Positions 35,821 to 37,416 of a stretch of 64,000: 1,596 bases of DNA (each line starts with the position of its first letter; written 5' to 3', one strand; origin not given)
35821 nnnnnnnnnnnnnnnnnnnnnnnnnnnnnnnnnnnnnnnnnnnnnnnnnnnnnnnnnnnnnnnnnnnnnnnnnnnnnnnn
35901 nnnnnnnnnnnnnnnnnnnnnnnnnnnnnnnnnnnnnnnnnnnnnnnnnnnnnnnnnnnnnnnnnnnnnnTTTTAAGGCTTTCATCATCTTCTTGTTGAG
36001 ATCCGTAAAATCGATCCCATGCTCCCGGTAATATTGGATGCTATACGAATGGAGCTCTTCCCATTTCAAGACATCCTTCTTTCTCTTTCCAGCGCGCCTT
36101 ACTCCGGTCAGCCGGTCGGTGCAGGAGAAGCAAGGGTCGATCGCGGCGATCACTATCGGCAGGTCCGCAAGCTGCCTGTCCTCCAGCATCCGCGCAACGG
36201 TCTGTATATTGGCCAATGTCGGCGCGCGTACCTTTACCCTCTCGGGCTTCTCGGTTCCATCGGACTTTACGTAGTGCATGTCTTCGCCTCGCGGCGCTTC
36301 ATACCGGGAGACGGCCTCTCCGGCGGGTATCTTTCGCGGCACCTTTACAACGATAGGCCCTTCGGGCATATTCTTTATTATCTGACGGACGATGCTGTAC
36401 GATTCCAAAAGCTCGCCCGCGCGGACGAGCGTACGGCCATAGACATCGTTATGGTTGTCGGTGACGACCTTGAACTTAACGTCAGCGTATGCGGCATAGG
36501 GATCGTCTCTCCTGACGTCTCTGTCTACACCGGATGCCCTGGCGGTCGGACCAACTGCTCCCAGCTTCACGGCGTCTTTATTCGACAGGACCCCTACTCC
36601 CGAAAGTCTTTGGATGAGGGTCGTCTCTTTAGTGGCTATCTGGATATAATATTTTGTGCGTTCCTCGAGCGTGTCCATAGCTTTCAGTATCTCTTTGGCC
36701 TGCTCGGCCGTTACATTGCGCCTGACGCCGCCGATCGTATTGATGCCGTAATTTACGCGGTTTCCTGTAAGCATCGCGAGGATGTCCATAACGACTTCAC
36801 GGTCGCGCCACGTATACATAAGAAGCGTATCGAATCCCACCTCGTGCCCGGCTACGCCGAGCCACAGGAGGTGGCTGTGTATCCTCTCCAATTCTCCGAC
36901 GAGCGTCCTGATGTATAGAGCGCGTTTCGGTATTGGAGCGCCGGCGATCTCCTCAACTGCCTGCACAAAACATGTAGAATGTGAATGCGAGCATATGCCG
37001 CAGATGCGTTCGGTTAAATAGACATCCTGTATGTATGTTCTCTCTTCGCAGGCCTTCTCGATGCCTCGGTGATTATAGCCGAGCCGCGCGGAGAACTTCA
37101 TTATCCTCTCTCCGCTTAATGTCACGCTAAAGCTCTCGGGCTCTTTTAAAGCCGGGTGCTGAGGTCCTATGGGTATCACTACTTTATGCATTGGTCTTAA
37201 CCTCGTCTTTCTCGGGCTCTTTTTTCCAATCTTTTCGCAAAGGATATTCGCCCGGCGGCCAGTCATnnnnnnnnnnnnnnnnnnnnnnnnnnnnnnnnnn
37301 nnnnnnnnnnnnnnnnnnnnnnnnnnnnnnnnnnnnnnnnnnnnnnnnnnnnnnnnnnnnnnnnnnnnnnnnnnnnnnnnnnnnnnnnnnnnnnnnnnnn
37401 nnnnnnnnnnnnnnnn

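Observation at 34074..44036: Hydrogenase-type complex with intact Ni-binding cysteines but a complex-I-like complement of three antiporter-like subunits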

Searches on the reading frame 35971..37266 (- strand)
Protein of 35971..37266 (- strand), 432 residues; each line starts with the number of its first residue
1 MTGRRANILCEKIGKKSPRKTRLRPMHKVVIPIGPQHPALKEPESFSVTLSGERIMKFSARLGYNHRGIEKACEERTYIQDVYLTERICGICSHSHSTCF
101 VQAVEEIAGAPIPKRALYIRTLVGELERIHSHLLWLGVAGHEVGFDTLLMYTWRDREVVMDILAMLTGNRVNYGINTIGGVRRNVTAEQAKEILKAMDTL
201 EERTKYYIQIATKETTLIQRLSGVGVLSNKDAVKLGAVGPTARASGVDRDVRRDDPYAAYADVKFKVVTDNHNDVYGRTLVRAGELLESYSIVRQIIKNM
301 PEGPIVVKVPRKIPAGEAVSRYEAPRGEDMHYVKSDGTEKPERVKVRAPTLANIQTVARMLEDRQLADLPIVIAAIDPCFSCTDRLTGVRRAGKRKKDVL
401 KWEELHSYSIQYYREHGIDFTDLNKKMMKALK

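Call 4: search_protein_families(library=pfam, proteins=[window:35971-37266:-], max_evalue=0.01)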
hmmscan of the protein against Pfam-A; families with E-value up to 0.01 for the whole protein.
window:35971-37266:- (432 aa): 2 families
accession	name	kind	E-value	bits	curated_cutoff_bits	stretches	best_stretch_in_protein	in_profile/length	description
PF00346.24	Complex1_49kDa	-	2.8e-73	246.8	24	2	143-310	2-169/271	Respiratory-chain NADH dehydrogenase, 49 Kd subunit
PF00374.24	NiFeSe_Hases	-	4.9e-15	55.9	25.8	1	67-135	1-69/508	Nickel-dependent hydrogenase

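Call 5: search_protein_families(library=ncbifam, proteins=[window:35971-37266:-], max_evalue=0.01)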
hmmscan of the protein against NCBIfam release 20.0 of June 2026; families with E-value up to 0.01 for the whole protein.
window:35971-37266:- (432 aa): 15 families
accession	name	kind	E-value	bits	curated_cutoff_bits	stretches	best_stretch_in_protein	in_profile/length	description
NF004739.1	PRK06075.1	equivalog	2.4e-104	349.2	360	2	30-309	2-281/384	NADH-quinone oxidoreductase subunit D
NF040602.1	F420_dehyd_FpoD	exception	7e-93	311.6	600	1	28-385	7-372/372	F420H2 dehydrogenase subunit FpoD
TIGR01962.1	NuoD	equivalog_domain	4.1e-92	309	459.35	2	28-310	2-284/386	NADH dehydrogenase (quinone) subunit D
NF008974.0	PRK12322.1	equivalog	6.2e-82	275.5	522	1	28-380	6-361/366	NADH-quinone oxidoreductase subunit D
NF009808.0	PRK13292.1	equivalog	1.6e-76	257.8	1156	2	28-306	407-685/791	NADH-quinone oxidoreductase subunit B/C/D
NF008728.0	PRK11742.1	equivalog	1.6e-66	225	840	2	29-306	215-492/598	NADH-quinone oxidoreductase subunit C/D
NF005649.0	PRK07415.1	equivalog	3.1e-66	224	583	2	27-305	9-288/394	NAD(P)H-quinone oxidoreductase subunit H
TIGR03295.1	frhA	equivalog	3.2e-20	72.5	392.5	2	67-208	41-189/412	coenzyme F420 hydrogenase subunit alpha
NF033181.1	NiFeSe_hydrog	equivalog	4.5e-14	52.2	600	1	61-135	32-106/507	nickel-dependent hydrogenase large subunit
NF045518.1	H2_NiFeSe_large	exception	4.7e-13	48.8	780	2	63-134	34-105/485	NiFeSe hydrogenase large subunit HysA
NF040828.1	sulfhyd_ShyA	equivalog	7e-12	44.9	700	1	76-225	47-201/415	NAD(P)-dependent hydrogenase/sulfhydrogenase 2 subunit alpha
NF007778.0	PRK10467.1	equivalog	7.8e-08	31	969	1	63-134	35-106/567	hydrogenase 2 large subunit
NF041785.2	VhuA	equivalog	1.4e-07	30.5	800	1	82-135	54-107/418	F420-non-reducing hydrogenase Vhu subunit A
NF007550.0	PRK10170.1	equivalog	1.9e-05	23.3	1101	1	55-135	42-122/597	Ni/Fe-hydrogenase large subunit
NF040832.1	sulfhyd_HydA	equivalog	0.008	15.3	880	0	85-147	58-122/426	NADPH-dependent hydrogenase/sulfhydrogenase 1 subunit alpha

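Call 7: find_homologous_proteins(query=window:35971-37191:-)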
Query window:35971-37191:- (407 aa): 8000 proteins with E <= 0.001 among 8000 candidates; the best 120 are listed.
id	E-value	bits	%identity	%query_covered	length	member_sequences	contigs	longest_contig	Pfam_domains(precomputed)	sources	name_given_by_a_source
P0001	1.0e-271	919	100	100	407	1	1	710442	PF00374.25,PF00346.25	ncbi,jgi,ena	ncbi:MAG: nickel-dependent hydrogenase large subunit [Candidatus Omnitrophota bacterium]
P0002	5.1e-259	877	94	100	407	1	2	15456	PF00374.25,PF00346.25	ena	-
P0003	1.4e-257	872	93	100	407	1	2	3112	PF00374.25,PF00346.25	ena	-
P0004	5.4e-257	870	93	100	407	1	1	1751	PF00374.25,PF00346.25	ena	-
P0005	1.8e-252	855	91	100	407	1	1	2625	PF00374.25,PF00346.25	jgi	jgi:NADH-quinone oxidoreductase subunit D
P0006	2.1e-251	852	91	100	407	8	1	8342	PF00374.25,PF00346.25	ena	-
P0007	9.3e-251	850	90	100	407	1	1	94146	PF00374.25,PF00346.25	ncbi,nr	ncbi:MAG: nickel-dependent hydrogenase large subunit [Candidatus Omnitrophica bacterium]|nr:nickel-d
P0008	1.6e-250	849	92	99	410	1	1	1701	PF00374.25,PF00346.25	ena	-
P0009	2.8e-247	838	89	100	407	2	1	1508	PF00374.25,PF00346.25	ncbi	-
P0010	1.5e-246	836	89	100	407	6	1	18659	PF00374.25,PF00346.25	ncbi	-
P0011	1.7e-246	836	87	100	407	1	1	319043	PF00374.25,PF00346.25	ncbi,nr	ncbi:MAG: nickel-dependent hydrogenase large subunit [Candidatus Omnitrophica bacterium]|nr:nickel-d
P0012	1.4e-244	829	87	100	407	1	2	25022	PF00374.25,PF00346.25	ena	-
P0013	8.5e-244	827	88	100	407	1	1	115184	PF00374.25,PF00346.25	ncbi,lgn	-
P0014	5.5e-243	824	87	100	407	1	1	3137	PF00374.25,PF00346.25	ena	-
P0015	3.3e-237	805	85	100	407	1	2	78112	PF00374.25,PF00346.25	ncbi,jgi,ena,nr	ncbi:MAG: nickel-dependent hydrogenase large subunit [Candidatus Omnitrophota bacterium]|nr:nickel-d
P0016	3.6e-237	805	85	100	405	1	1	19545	PF00374.25,PF00346.25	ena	-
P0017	8.2e-237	804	86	99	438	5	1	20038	PF00374.25,PF00346.25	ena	-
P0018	2.0e-235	799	85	99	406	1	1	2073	PF00374.25,PF00346.25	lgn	-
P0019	2.1e-235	799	84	100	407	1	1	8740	PF00374.25,PF00346.25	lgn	-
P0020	1.5e-234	796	84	100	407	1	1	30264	PF00374.25,PF00346.25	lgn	-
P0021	1.8e-234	796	84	100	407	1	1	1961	PF00374.25,PF00346.25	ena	-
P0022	2.5e-233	792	85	99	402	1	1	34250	PF00374.25,PF00346.25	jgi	-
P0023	1.1e-232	790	84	100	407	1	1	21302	PF00374.25,PF00346.25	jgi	jgi:NADH-quinone oxidoreductase subunit D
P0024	1.4e-232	790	83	100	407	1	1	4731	PF00374.25,PF00346.25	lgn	-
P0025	2.2e-232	789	83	100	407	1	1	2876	PF00374.25,PF00346.25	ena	-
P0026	1.3e-231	787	83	100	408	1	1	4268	PF00374.25,PF00346.25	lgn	-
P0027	2.3e-231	786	83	100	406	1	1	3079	PF00374.25,PF00346.25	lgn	-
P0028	5.2e-231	785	83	99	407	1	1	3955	PF00374.25,PF00346.25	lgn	-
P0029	5.8e-231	784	83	100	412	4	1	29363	PF00374.25,PF00346.25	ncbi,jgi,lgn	ncbi:MAG: nickel-dependent hydrogenase large subunit [Candidatus Omnitrophota bacterium]|jgi:NADH-qu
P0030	1.8e-230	783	84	99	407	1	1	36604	PF00374.25,PF00346.25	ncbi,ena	-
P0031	4.5e-229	778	83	99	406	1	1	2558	PF00374.25,PF00346.25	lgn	-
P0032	1.7e-228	776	82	100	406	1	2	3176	PF00374.25,PF00346.25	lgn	-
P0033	1.9e-228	776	82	100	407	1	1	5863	PF00374.25,PF00346.25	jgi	jgi:NADH-quinone oxidoreductase subunit D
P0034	7.5e-228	774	83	99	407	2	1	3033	PF00374.25,PF00346.25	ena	-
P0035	1.3e-227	773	85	96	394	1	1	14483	PF00374.25,PF00346.25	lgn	-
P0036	1.7e-227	773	80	100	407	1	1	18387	PF00374.25,PF00346.25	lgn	-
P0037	3.3e-227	772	83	99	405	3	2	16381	PF00374.25,PF00346.25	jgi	jgi:membrane-bound hydrogenase subunit alpha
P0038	1.8e-226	770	80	100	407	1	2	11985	PF00374.25,PF00346.25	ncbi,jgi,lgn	ncbi:MAG: nickel-dependent hydrogenase large subunit [Candidatus Omnitrophota bacterium]|jgi:NADH-qu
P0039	1.9e-226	770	80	100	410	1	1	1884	PF00374.25,PF00346.25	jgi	jgi:NADH-quinone oxidoreductase subunit D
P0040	3.2e-226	769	81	100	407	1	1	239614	PF00374.25,PF00346.25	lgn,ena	-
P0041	1.5e-225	767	83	98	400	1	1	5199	PF00374.25,PF00346.25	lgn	-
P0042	2.3e-225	766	79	100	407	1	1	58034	PF00374.25,PF00346.25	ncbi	-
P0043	1.6e-224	763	78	100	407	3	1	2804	PF00374.25,PF00346.25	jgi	-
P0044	3.9e-224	762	81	99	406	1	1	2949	PF00374.25,PF00346.25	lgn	-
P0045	4.4e-224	762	78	100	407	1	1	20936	PF00374.25,PF00346.25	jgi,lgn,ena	-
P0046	7.5e-224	761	82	99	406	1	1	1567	PF00374.25,PF00346.25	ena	-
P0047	1.7e-223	760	80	100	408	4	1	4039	PF00374.25,PF00346.25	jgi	jgi:NADH-quinone oxidoreductase subunit D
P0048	2.1e-223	760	79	99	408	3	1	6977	PF00374.25,PF00346.25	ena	-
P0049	2.6e-223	759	81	99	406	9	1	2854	PF00374.25,PF00346.25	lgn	-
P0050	9.0e-223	757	79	100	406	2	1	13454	PF00374.25,PF00346.25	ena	-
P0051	1.6e-222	757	80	100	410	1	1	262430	PF00374.25,PF00346.25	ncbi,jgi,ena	ncbi:MAG: nickel-dependent hydrogenase large subunit [Candidatus Omnitrophota bacterium]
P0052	3.3e-222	756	80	99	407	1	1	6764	PF00374.25,PF00346.25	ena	-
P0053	5.3e-222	755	78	100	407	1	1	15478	PF00374.25,PF00346.25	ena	-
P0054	1.6e-221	753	80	99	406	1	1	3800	PF00374.25,PF00346.25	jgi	-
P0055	2.6e-221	753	79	100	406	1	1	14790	PF00374.25,PF00346.25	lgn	-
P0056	4.1e-221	752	80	100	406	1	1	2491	PF00374.25,PF00346.25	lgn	-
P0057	7.8e-221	751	80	100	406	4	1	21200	PF00374.25,PF00346.25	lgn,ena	-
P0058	1.6e-220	750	79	99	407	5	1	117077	PF00374.25,PF00346.25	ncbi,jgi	jgi:NADH-quinone oxidoreductase subunit D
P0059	2.3e-220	750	80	99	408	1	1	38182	PF00374.25,PF00346.25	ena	-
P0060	2.4e-220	750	80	99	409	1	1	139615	PF00374.25,PF00346.25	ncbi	ncbi:MAG: nickel-dependent hydrogenase large subunit [Candidatus Omnitrophota bacterium]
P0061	2.4e-220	749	80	99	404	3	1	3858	PF00374.25,PF00346.25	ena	-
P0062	4.6e-220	749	78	100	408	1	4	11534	PF00374.25,PF00346.25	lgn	-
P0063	7.1e-220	748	79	100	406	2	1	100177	PF00374.25,PF00346.25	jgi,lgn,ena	-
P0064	7.8e-220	748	80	100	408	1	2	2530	PF00374.25,PF00346.25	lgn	-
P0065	1.6e-219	747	78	100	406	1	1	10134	PF00374.25,PF00346.25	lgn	-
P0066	4.3e-219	745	80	97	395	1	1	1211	PF00374.25,PF00346.25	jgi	jgi:NADH-quinone oxidoreductase subunit D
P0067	4.3e-219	745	79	100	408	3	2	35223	PF00374.25,PF00346.25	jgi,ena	-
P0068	7.2e-219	745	79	100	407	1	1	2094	PF00374.25,PF00346.25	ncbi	-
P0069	7.2e-219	745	79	99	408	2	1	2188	PF00374.25,PF00346.25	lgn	-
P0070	7.6e-219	745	79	100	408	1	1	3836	PF00374.25,PF00346.25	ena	-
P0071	7.8e-219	745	79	99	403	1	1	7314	PF00374.25,PF00346.25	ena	-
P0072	1.1e-218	744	79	100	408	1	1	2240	PF00374.25,PF00346.25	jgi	-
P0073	1.1e-218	744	79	99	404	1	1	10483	PF00374.25,PF00346.25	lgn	-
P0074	1.3e-218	744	79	100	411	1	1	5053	PF00374.25,PF00346.25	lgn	-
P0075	1.8e-218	743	78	100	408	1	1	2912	PF00374.25,PF00346.25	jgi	-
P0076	1.8e-218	743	79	99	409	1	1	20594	PF00374.25,PF00346.25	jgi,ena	-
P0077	2.5e-218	743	78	100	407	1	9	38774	PF00374.25,PF00346.25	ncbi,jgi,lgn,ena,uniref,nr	ncbi:MAG: NADH dehydrogenase subunit [Candidatus Omnitrophica bacterium CG07_land_8_20_14_0_80_42_15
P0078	2.8e-218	743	78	100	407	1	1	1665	PF00374.25,PF00346.25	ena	-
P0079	3.1e-218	743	78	100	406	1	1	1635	PF00374.25,PF00346.25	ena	-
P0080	3.6e-218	742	78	100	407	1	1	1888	PF00374.25,PF00346.25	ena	-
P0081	4.6e-218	742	80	100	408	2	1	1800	PF00374.25,PF00346.25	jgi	jgi:NADH-quinone oxidoreductase subunit D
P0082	4.8e-218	742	78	100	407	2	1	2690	PF00374.25,PF00346.25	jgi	jgi:membrane-bound hydrogenase subunit alpha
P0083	6.6e-218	741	78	100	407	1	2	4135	PF00374.25,PF00346.25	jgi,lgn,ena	-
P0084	7.0e-218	741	80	99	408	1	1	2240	PF00374.25,PF00346.25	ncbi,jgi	jgi:membrane-bound hydrogenase subunit alpha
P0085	7.1e-218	741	78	100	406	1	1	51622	PF00374.25,PF00346.25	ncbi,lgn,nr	ncbi:MAG: nickel-dependent hydrogenase large subunit [Candidatus Omnitrophota bacterium]|nr:nickel-d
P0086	9.3e-218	741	80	99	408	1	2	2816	PF00374.25,PF00346.25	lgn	-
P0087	1.0e-217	741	79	100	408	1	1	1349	PF00374.25,PF00346.25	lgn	-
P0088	1.1e-217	741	79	100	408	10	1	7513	PF00374.25,PF00346.25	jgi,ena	jgi:NADH-quinone oxidoreductase subunit D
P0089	1.2e-217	741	79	99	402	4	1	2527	PF00374.25,PF00346.25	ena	-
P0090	1.3e-217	740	78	100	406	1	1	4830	PF00374.25,PF00346.25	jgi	jgi:membrane-bound hydrogenase subunit alpha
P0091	1.7e-217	740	79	99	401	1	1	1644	PF00374.25,PF00346.25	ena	-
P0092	1.8e-217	740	79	99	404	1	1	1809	PF00374.25,PF00346.25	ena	-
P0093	1.9e-217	740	78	100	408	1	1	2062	PF00374.25,PF00346.25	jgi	jgi:NADH-quinone oxidoreductase subunit D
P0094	2.5e-217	740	78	100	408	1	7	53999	PF00374.25,PF00346.25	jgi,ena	jgi:NADH-quinone oxidoreductase subunit D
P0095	2.6e-217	740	79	100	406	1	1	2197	PF00374.25,PF00346.25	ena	-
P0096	3.2e-217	739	79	99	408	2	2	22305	PF00374.25,PF00346.25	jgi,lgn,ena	-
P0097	8.2e-217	738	78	99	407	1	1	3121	PF00374.25,PF00346.25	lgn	-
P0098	9.0e-217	738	78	98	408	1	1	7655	PF00374.25,PF00346.25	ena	-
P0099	1.1e-216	737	78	100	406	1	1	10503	PF00374.25,PF00346.25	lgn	-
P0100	1.4e-216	737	76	100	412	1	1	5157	PF00374.25,PF00346.25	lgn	-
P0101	1.4e-216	737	78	100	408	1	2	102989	PF00374.25,PF00346.25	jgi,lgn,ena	-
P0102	1.8e-216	737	79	97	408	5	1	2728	PF00374.25,PF00346.25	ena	-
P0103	1.9e-216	737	76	100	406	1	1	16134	PF00374.25,PF00346.25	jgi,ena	-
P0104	1.9e-216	737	78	100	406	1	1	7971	PF00374.25,PF00346.25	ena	-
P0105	2.0e-216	737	77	100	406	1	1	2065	PF00374.25,PF00346.25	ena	-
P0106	2.1e-216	736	78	99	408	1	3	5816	PF00374.25,PF00346.25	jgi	jgi:NADH-quinone oxidoreductase subunit D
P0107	2.4e-216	736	79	99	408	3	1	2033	PF00374.25,PF00346.25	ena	-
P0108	4.9e-216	735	76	100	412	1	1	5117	PF00374.25,PF00346.25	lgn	-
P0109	5.4e-216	735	78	100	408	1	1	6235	PF00374.25,PF00346.25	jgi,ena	-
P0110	6.1e-216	735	77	99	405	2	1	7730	PF00374.25,PF00346.25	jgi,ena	-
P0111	8.0e-216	735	78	100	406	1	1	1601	PF00374.25,PF00346.25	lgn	-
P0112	9.6e-216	734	78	98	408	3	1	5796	PF00374.25,PF00346.25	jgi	jgi:membrane-bound hydrogenase subunit alpha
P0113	1.1e-215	734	78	100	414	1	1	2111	PF00374.25,PF00346.25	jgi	jgi:NADH-quinone oxidoreductase subunit D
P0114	1.3e-215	734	77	100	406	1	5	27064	PF00374.25,PF00346.25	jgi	jgi:membrane-bound hydrogenase subunit alpha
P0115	1.4e-215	734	78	98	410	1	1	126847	PF00374.25,PF00346.25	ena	-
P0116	1.6e-215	734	77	99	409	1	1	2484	PF00374.25,PF00346.25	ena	-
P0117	1.9e-215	733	78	99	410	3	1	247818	PF00374.25,PF00346.25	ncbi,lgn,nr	ncbi:MAG: nickel-dependent hydrogenase large subunit [Candidatus Omnitrophica bacterium]|nr:nickel-d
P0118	2.0e-215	733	77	99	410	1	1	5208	PF00374.25,PF00346.25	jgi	jgi:membrane-bound hydrogenase subunit alpha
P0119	2.9e-215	733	80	100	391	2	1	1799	PF00374.25,PF00346.25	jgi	jgi:NADH-quinone oxidoreductase subunit D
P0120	3.0e-215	733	78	99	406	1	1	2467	PF00374.25,PF00346.25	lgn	-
